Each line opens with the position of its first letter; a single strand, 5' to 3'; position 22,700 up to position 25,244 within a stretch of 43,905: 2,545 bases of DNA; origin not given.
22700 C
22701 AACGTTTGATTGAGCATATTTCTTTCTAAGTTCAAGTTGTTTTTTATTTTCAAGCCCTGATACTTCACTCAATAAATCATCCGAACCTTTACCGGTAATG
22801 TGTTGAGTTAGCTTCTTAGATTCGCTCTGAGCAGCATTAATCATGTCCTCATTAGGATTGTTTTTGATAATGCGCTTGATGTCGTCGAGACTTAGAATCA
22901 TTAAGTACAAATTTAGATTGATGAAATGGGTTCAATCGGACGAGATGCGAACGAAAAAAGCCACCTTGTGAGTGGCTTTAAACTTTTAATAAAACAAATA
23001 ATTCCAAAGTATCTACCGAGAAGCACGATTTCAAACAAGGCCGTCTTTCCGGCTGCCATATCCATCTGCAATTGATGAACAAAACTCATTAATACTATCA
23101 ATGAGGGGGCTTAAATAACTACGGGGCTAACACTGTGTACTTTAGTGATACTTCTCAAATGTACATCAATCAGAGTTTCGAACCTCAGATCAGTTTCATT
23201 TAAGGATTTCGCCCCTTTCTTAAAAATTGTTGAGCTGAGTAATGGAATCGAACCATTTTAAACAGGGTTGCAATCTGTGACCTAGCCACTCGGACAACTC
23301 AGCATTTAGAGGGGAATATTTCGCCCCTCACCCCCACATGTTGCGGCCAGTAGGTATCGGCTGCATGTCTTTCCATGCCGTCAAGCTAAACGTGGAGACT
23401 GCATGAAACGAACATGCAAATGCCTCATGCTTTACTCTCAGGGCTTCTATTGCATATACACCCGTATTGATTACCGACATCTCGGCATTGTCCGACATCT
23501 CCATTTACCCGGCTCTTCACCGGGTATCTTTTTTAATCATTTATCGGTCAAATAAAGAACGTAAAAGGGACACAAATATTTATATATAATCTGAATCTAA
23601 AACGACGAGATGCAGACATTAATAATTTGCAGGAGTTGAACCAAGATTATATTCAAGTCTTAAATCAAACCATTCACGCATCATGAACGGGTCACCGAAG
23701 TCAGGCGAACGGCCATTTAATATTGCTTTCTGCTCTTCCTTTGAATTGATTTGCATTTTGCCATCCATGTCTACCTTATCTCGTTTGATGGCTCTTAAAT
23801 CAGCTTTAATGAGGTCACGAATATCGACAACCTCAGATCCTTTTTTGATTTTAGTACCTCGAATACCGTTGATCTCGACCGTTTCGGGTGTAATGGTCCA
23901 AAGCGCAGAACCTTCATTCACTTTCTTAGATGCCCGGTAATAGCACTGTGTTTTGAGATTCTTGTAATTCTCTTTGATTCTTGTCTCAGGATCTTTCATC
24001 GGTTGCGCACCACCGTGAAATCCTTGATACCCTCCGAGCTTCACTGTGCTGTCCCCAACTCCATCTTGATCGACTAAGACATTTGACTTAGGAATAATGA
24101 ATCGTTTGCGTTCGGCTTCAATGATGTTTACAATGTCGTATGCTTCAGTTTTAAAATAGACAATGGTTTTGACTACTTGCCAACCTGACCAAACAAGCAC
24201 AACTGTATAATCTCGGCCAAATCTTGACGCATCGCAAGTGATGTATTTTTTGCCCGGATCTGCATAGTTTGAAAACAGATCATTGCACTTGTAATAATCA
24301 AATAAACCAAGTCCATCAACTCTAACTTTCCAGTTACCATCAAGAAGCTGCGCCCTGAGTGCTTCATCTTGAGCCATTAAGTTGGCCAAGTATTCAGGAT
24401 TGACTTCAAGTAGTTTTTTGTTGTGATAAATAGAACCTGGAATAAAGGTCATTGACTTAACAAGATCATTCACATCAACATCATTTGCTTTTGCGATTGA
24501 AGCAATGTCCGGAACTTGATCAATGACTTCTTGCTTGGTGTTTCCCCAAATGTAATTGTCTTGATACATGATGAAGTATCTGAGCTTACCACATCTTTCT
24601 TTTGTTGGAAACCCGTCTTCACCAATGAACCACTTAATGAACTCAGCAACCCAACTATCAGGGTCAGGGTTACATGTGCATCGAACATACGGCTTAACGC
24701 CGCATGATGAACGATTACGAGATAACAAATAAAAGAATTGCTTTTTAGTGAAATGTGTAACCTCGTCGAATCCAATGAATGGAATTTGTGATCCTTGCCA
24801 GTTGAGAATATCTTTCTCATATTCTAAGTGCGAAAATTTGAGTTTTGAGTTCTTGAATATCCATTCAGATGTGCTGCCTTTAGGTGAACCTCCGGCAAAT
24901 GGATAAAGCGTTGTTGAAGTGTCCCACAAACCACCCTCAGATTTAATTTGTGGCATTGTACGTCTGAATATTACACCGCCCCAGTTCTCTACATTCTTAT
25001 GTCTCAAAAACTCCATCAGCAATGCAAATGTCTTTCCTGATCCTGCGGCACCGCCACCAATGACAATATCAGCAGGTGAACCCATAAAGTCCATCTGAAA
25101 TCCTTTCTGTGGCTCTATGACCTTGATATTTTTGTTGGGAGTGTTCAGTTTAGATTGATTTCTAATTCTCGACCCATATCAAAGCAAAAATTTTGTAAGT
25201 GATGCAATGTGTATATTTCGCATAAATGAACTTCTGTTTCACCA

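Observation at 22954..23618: Self-contained tRNA and small-RNA island between the terminase and portal genes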

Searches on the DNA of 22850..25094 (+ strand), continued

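Call 80: search_with_rna_model(model_id=R1, sources=[L001, L002, L004, L005, L007, L008, L009, L010, L013, L015, L016, L017, L018, L020, L038, L051, L055, L058, L059, L060, L061, L062], max_evalue=1, show_alignments=8)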
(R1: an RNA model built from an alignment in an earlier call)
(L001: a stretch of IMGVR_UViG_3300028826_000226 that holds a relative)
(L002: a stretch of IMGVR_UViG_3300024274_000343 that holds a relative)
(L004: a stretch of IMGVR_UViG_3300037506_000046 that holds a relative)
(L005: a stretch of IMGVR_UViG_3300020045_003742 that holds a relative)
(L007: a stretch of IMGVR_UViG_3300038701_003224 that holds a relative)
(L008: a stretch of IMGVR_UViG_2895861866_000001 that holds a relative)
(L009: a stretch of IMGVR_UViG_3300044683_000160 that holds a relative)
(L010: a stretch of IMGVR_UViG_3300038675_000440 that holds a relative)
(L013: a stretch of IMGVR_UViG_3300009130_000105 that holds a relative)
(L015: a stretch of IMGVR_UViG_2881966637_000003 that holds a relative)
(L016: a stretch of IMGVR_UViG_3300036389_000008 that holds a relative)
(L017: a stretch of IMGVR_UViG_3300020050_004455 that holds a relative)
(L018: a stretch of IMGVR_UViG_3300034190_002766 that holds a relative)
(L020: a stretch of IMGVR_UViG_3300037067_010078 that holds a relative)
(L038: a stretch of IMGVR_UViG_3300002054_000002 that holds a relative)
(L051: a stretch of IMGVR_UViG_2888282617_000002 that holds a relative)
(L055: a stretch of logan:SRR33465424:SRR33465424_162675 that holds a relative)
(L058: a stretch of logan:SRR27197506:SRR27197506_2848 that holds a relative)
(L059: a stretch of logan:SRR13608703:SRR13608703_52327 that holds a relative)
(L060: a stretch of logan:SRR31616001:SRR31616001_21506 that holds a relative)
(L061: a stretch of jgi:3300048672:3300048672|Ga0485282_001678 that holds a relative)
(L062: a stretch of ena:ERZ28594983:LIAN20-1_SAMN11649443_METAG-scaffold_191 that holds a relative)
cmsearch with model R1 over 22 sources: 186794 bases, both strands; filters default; matches with E-value up to 1: 3.
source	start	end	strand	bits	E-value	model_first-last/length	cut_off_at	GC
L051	7947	7988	+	31.8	0.0001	1-42/42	no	0.48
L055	5734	5763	+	19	0.064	14-42/42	no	0.5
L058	5705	5734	+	18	0.11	14-42/42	no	0.63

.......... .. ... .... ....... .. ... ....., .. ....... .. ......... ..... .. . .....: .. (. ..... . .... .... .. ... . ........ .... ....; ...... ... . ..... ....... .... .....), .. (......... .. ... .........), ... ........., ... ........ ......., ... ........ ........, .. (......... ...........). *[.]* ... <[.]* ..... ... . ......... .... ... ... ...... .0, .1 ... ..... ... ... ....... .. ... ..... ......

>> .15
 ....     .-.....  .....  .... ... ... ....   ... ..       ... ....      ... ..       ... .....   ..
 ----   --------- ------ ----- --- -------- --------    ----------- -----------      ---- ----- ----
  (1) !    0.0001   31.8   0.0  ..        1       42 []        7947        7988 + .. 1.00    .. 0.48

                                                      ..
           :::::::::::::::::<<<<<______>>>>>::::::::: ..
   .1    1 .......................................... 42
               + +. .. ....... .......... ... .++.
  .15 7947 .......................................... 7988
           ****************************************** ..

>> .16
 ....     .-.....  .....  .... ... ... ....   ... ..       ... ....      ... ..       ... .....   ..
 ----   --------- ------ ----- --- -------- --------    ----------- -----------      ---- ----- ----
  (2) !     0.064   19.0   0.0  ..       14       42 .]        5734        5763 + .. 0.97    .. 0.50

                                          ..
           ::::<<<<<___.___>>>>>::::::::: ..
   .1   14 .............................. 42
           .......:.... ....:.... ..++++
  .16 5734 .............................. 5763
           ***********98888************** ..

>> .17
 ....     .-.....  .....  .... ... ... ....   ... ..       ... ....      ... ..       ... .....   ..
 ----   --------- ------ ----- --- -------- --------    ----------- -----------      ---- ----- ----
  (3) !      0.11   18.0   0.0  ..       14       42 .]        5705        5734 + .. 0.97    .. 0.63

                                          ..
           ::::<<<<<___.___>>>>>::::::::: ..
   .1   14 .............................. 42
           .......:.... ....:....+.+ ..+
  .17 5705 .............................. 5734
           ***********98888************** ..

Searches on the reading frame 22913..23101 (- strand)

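Call 35: search_protein_families(library=pfam, proteins=[window:22913-23101:-], max_evalue=1)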
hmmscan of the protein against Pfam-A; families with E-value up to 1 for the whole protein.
window:22913-23101:- (62 aa): 0 families

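Call 36: search_protein_families(library=phrogs, proteins=[window:22913-23101:-], max_evalue=1)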
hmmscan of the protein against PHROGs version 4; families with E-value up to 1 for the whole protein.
window:22913-23101:- (62 aa): 1 family
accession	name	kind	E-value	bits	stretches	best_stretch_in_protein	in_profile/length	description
phrog_37863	-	unknown function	0.3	12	1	37-48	3-14/46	-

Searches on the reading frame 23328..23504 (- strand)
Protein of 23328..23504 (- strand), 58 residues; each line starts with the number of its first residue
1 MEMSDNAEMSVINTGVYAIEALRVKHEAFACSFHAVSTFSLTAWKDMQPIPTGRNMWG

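Call 22: find_encoding_contigs(protein=window:23328-23504:-, flank=3000, max_places=10)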
Protein window:23328-23504:- (58 aa): no gene with exactly this product is on record in the collection.

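Call 35: search_protein_families(library=pfam, proteins=[window:23328-23504:-], max_evalue=1)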
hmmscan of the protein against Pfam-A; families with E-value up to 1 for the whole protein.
window:23328-23504:- (58 aa): 0 families

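Call 36: search_protein_families(library=phrogs, proteins=[window:23328-23504:-], max_evalue=1)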
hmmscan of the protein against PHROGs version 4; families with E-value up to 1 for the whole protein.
window:23328-23504:- (58 aa): 0 families

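Call 40: find_related_loci(query=window:23328-23504:-, collection=viral_contigs, flank=3000)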
Query window:23328-23504:- (58 aa) in viral_contigs; peptide patterns used: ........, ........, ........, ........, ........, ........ (x = any residue, [..] = any of these).
7 stretches matched a pattern, but none encodes a relative of the query by tblastn (E <= 1e-3).

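Call 41: find_related_loci(query=window:23328-23504:-, collection=genome_contigs, flank=3000)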
Query window:23328-23504:- (58 aa) in genome_contigs; peptide patterns used: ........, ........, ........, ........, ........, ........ (x = any residue, [..] = any of these).
186 stretches matched a pattern, but none encodes a relative of the query by tblastn (E <= 1e-3).

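Call 101: find_homologous_proteins(query=window:23328-23504:-, max_evalue=0.01)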
Query window:23328-23504:-: no candidate shares three 5-residue words with the query. No homologue found.
